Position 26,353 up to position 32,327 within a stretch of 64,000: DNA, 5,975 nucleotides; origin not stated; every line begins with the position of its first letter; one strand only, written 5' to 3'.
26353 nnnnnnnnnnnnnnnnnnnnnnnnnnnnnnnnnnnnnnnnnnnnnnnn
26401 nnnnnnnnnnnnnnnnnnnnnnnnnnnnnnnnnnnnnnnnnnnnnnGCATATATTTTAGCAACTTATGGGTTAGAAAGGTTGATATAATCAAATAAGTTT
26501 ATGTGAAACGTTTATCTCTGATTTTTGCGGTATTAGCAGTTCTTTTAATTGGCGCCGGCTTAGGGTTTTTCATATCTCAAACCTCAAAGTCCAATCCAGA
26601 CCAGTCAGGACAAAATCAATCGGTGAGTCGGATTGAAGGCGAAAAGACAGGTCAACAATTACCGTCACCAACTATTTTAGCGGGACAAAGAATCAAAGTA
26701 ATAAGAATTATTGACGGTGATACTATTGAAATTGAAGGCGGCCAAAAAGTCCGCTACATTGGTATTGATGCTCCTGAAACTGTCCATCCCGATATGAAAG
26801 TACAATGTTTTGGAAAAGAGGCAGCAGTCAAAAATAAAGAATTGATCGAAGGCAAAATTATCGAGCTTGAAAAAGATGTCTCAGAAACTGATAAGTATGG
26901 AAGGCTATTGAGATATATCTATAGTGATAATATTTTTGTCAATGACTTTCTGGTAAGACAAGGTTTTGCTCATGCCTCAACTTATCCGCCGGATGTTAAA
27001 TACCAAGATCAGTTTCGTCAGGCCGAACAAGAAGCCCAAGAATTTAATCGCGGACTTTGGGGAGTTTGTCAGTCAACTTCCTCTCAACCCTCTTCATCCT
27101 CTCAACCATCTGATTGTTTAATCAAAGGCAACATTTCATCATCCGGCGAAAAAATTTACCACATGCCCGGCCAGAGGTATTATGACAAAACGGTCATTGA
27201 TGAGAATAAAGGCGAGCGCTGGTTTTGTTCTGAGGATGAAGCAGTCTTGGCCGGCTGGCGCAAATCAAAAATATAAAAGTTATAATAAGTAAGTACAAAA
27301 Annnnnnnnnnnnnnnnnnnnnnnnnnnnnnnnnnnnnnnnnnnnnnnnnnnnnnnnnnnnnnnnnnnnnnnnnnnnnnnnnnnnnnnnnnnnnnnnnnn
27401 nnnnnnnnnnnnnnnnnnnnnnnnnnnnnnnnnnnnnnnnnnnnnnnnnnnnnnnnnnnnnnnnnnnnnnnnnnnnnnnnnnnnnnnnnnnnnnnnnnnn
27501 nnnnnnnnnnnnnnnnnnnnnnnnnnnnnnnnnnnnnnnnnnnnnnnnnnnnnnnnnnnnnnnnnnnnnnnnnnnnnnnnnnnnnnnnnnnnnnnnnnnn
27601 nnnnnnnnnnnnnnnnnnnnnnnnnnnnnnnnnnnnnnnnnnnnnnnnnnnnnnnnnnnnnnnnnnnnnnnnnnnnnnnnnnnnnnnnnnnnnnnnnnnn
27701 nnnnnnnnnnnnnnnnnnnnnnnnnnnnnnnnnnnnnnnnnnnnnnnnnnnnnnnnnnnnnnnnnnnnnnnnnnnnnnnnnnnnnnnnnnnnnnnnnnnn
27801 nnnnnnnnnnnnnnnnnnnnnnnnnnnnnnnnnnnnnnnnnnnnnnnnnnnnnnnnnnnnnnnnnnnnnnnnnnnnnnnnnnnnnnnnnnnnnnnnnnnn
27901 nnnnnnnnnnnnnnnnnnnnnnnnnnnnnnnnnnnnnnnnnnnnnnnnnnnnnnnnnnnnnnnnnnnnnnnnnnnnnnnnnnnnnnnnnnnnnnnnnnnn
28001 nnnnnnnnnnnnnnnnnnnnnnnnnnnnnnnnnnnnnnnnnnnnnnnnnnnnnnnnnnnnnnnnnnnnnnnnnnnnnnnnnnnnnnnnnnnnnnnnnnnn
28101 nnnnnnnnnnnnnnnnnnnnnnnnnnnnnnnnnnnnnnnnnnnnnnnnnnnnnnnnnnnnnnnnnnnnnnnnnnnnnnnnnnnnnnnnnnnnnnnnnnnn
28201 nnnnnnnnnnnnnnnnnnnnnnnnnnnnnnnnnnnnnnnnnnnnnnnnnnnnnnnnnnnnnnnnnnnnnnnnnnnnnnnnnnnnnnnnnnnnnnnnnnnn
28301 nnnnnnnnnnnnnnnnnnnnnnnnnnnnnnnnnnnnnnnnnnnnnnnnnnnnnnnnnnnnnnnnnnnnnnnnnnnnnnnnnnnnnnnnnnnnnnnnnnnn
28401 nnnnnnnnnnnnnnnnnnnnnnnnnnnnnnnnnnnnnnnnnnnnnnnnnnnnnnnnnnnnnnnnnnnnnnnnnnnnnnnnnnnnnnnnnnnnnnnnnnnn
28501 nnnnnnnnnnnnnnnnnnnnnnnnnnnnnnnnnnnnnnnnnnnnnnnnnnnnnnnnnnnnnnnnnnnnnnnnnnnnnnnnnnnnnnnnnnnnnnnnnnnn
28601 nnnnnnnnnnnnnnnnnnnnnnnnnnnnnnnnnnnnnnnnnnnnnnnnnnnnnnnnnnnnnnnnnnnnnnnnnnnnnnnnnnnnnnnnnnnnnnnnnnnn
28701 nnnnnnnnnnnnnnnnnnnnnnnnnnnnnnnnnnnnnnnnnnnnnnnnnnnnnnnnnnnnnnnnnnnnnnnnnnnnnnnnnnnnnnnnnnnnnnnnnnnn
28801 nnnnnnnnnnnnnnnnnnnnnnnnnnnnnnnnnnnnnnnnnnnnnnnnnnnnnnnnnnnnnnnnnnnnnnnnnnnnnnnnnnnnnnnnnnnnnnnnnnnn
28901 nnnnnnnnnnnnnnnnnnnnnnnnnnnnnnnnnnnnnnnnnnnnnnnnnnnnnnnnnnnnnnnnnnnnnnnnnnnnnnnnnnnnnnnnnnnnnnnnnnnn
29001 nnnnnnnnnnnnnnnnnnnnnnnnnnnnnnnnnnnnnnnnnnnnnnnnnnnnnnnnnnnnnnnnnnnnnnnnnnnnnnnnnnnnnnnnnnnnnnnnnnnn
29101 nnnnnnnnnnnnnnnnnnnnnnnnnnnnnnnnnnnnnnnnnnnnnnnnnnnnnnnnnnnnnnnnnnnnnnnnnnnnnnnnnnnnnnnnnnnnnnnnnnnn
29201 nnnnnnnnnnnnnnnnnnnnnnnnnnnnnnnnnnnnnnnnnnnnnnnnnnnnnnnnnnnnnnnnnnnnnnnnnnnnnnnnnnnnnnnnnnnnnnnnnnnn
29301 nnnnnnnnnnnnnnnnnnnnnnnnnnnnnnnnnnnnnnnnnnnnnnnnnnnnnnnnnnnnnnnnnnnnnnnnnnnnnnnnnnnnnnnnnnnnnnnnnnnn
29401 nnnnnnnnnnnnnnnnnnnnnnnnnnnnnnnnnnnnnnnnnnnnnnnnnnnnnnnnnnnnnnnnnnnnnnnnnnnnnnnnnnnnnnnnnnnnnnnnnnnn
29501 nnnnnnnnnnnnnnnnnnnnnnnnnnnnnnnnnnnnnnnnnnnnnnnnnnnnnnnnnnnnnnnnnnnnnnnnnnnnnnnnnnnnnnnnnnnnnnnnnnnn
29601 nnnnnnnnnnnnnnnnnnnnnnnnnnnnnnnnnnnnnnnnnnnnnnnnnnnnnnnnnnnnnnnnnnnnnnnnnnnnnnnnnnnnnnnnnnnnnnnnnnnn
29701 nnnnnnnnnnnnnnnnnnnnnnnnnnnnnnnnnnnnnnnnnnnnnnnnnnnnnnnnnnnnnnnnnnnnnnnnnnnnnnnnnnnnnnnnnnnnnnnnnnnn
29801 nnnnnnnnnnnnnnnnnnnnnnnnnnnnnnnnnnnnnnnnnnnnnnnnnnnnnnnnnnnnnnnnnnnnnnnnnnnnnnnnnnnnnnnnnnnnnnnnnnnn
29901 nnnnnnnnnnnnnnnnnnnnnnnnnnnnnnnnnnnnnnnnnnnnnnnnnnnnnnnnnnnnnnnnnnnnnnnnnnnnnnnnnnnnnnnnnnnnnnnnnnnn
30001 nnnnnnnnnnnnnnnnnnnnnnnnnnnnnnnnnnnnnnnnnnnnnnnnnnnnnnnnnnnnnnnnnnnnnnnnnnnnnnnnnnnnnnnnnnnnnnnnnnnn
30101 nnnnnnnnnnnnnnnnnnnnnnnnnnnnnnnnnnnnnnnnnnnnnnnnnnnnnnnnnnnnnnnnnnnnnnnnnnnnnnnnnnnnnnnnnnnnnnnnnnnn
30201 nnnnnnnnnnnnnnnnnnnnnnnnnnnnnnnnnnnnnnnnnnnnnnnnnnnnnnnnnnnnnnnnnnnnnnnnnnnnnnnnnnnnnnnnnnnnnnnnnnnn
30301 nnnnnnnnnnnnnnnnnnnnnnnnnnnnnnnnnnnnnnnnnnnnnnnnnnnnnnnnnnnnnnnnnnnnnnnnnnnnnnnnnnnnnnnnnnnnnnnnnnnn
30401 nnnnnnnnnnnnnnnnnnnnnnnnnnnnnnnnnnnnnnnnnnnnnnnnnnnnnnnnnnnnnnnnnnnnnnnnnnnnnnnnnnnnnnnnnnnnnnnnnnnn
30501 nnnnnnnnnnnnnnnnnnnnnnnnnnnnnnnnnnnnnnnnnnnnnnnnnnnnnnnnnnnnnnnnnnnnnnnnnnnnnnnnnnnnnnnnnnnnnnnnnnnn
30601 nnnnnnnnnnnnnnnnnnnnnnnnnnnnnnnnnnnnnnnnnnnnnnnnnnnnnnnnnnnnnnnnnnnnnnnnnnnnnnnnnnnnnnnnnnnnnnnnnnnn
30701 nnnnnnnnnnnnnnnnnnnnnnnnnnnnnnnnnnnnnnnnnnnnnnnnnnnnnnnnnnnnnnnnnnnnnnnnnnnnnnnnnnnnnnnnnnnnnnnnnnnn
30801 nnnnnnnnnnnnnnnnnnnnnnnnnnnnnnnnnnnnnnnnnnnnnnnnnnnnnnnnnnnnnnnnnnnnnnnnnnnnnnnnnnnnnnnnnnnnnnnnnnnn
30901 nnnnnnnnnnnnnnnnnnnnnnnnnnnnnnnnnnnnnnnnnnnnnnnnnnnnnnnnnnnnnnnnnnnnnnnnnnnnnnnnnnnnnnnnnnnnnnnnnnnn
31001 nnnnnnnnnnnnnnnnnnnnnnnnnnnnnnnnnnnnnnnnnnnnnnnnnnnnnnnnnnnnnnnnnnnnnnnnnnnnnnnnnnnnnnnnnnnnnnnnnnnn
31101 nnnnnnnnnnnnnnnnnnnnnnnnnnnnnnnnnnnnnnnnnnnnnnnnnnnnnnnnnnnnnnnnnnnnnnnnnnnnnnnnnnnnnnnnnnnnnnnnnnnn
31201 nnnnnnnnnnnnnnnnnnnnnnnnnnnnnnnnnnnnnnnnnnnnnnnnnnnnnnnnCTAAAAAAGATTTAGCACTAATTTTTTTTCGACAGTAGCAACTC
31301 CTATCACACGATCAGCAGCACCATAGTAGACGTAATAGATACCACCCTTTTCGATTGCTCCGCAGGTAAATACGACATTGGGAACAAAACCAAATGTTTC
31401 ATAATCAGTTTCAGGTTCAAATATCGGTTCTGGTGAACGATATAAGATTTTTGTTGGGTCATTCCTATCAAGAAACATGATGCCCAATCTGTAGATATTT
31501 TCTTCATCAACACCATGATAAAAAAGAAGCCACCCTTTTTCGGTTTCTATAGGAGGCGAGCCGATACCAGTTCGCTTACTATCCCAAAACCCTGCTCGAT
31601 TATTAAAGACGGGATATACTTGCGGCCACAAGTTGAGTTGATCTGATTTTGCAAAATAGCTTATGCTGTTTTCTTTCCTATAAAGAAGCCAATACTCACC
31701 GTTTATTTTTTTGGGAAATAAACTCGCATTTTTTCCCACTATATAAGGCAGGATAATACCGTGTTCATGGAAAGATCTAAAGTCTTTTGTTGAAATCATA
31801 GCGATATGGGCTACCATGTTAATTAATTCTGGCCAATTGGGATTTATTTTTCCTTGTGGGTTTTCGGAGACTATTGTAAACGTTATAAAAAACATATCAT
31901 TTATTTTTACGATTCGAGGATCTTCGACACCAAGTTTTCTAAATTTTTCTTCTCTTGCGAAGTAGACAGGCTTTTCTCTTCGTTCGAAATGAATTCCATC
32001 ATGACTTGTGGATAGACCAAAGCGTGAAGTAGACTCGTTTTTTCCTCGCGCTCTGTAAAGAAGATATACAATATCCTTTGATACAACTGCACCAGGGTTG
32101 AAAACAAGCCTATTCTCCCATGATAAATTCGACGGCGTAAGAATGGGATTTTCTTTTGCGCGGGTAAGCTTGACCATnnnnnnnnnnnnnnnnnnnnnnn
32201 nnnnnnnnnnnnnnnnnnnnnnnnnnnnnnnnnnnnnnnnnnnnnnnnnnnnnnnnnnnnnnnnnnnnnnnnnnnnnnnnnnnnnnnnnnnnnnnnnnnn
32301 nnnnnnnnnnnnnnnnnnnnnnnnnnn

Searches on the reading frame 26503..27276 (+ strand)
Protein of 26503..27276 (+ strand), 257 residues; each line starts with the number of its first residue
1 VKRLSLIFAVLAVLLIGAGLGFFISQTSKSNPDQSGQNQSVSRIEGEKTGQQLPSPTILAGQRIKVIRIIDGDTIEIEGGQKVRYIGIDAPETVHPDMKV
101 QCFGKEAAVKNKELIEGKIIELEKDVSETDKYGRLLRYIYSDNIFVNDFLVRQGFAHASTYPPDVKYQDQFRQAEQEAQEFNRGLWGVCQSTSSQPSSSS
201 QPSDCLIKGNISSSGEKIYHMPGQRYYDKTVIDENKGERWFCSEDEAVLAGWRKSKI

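Call 79: search_protein_families(library=pfam, proteins=[window:26503-27276:+], max_evalue=0.001)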
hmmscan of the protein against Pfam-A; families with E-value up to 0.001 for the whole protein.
window:26503-27276:+ (257 aa): 1 family
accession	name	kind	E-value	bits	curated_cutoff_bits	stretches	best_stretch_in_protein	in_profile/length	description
PF00565.23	SNase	-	1e-24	87.5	21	1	82-186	1-105/107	Staphylococcal nuclease homologue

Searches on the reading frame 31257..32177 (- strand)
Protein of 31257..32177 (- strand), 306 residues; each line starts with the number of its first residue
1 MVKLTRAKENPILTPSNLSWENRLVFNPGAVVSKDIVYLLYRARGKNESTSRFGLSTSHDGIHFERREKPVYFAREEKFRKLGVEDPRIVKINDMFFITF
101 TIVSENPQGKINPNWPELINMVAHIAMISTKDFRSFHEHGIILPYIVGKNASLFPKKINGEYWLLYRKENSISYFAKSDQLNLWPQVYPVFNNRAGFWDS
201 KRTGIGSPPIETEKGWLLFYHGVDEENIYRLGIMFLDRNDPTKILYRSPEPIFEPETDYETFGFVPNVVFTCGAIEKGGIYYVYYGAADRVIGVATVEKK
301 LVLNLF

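Call 79: search_protein_families(library=pfam, proteins=[window:31257-32177:-], max_evalue=0.001)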
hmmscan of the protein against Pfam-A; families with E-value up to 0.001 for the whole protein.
window:31257-32177:- (306 aa): 1 family
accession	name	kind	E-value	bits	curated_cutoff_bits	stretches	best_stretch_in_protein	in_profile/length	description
PF04041.19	Glyco_hydro_130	-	7.5e-61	206.3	26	1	21-305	31-317/320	beta-1,4-mannooligosaccharide phosphorylase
